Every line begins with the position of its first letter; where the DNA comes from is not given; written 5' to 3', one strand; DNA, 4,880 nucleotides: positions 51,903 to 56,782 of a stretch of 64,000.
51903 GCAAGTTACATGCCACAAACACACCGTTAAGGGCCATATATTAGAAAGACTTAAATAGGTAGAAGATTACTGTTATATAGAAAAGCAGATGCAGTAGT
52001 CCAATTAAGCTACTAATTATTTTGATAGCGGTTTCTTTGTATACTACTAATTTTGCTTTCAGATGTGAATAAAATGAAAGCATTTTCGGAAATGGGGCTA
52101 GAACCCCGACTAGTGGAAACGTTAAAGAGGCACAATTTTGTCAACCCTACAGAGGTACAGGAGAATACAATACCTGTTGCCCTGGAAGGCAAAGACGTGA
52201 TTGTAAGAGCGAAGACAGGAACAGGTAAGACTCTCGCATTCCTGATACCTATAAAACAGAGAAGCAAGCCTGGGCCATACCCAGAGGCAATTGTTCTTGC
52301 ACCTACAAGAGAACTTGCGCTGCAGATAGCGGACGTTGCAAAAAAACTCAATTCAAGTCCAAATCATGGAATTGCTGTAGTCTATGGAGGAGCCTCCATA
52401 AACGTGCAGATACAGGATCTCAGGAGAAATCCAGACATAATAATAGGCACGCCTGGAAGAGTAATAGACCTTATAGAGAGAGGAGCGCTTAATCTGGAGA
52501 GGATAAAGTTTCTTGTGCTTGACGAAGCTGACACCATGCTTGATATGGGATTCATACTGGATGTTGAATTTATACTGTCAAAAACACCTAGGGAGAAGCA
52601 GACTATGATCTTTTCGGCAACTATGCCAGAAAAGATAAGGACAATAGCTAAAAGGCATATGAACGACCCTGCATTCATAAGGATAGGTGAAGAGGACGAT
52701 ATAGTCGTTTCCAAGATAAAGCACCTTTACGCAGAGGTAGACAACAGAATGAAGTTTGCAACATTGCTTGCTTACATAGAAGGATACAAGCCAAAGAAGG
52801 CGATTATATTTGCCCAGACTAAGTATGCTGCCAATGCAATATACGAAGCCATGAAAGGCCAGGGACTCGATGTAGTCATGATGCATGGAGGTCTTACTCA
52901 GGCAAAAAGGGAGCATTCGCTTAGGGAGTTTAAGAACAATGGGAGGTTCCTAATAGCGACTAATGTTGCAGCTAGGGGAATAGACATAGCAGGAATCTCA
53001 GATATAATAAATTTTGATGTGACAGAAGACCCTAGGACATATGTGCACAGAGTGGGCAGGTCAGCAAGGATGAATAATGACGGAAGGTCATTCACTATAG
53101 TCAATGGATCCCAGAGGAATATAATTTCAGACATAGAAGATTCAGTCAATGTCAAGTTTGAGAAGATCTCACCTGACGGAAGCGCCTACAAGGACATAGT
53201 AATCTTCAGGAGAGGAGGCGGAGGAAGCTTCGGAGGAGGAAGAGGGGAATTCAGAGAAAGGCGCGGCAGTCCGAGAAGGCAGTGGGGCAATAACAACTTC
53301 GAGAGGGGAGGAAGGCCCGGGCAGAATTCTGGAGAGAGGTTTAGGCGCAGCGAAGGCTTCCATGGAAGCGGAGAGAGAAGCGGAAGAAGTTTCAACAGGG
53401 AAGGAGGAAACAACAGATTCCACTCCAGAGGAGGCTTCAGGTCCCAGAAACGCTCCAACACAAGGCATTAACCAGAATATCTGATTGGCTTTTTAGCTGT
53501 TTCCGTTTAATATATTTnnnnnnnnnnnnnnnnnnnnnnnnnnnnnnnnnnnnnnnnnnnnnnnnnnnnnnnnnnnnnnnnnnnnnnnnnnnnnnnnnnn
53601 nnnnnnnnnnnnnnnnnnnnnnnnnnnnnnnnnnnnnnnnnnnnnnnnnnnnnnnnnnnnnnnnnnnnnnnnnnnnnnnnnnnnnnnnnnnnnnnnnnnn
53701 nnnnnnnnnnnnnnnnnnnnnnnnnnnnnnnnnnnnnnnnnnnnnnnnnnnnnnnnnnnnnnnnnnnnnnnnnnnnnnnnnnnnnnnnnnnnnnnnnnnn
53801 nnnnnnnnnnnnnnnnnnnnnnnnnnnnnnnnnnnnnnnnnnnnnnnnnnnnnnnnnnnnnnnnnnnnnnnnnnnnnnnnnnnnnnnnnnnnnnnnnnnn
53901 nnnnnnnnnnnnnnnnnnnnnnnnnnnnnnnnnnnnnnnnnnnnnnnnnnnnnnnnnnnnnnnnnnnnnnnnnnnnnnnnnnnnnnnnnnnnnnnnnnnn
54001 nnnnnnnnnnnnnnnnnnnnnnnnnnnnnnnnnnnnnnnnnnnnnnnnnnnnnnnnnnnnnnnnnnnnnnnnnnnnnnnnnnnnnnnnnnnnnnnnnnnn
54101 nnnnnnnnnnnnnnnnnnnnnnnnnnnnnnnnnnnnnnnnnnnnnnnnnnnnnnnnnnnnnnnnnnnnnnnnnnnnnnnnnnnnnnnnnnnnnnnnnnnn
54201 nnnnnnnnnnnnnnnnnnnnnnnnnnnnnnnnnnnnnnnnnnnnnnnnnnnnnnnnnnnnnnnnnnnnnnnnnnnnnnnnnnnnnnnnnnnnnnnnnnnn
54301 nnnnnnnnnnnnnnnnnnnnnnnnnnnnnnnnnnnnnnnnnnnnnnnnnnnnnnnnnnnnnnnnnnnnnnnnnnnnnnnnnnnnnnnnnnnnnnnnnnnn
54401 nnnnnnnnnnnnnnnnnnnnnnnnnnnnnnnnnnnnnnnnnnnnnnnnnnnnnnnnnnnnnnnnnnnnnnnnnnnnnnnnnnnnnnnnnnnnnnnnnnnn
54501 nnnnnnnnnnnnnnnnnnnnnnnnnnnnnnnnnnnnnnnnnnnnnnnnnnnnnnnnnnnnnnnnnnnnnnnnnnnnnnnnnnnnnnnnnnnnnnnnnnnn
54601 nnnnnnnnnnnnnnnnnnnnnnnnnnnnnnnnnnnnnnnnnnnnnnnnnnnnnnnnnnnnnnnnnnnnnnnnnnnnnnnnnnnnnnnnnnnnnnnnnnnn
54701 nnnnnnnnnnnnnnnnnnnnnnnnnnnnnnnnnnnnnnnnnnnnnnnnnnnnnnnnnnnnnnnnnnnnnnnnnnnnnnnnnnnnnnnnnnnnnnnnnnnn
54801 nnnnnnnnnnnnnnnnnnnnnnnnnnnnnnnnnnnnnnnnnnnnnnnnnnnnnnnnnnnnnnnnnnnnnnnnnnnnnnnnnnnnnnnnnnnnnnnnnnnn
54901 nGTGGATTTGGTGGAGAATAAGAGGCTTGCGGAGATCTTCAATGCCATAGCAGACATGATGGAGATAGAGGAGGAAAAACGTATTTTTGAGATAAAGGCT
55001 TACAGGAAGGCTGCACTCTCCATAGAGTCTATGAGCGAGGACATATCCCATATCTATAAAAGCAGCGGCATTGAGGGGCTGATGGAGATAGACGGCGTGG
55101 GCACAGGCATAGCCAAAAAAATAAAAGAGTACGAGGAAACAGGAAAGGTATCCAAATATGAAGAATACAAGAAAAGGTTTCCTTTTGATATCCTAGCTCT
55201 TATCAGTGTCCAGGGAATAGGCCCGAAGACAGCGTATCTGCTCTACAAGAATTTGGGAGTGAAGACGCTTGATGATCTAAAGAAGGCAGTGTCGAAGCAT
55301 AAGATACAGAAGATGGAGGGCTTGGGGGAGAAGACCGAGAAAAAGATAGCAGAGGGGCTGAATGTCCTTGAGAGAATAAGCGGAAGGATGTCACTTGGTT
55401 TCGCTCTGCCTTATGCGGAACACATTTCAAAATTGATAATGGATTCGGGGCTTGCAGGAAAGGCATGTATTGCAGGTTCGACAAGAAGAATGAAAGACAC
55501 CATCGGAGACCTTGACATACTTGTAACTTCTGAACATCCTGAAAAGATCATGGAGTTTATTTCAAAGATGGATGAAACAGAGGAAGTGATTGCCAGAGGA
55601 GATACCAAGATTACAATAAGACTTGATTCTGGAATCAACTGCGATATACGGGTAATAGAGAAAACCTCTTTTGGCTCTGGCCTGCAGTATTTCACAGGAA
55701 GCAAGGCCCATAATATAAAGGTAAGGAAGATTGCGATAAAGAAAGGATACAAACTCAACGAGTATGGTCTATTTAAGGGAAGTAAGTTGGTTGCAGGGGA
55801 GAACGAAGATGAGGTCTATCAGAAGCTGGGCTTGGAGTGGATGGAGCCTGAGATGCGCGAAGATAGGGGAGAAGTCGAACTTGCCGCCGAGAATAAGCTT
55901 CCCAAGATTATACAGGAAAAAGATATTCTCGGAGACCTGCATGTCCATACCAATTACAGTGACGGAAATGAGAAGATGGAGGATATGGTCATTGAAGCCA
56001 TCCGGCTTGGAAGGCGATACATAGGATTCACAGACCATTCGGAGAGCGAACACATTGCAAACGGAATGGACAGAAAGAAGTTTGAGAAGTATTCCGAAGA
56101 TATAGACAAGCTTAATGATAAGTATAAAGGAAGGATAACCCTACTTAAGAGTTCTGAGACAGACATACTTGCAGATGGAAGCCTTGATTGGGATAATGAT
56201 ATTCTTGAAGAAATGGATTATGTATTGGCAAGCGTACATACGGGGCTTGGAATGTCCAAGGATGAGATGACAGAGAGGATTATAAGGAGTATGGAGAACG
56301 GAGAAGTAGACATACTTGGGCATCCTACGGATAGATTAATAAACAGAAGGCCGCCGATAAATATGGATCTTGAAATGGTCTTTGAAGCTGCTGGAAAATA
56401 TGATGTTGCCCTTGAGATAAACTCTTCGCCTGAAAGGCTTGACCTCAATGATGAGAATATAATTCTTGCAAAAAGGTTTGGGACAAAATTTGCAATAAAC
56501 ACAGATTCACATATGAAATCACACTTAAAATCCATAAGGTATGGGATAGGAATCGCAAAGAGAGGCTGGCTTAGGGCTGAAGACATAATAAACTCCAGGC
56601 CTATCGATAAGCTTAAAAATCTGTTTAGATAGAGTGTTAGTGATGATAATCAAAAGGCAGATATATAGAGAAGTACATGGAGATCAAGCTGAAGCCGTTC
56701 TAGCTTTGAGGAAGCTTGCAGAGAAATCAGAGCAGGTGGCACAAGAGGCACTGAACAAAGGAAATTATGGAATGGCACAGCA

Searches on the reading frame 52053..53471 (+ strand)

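Call 34: search_protein_families(library=pfam, max_evalue=0.00001, proteins=[window:52053-53471:+])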
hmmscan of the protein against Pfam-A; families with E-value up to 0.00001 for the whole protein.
window:52053-53471:+ (472 aa): 3 families
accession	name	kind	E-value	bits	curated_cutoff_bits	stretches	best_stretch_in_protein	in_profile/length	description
PF00270.35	DEAD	-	3.7e-49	167.1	26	1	33-196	1-165/167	DEAD/DEAH box helicase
PF00271.37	Helicase_C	-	1.5e-26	93.2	23.5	1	234-341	2-110/110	Helicase conserved C-terminal domain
PF04851.21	ResIII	-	4.6e-07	30.3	22.5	1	46-161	23-136/164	Type III restriction enzyme, res subunit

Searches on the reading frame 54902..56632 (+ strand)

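Call 34: search_protein_families(library=pfam, max_evalue=0.00001, proteins=[window:54902-56632:+])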
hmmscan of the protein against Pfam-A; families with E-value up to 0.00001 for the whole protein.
window:54902-56632:+ (576 aa): 5 families
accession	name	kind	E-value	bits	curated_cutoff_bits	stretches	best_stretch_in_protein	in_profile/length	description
PF14791.11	DNA_pol_B_thumb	-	8.7e-25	86.8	25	1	261-320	2-63/63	DNA polymerase beta thumb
PF14716.13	HHH_8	-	2.5e-16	60.3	30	1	5-82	2-72/73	Helix-hairpin-helix domain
PF14520.12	HHH_5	-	3.8e-14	53.3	27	1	98-153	2-55/57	Helix-hairpin-helix domain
PF02811.25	PHP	-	5.9e-14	53.2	26.4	1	345-509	1-164/164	PHP domain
PF10391.15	DNA_pol_lambd_f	-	3.7e-06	27.1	29.8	0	102-137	5-38/51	Fingers domain of DNA polymerase lambda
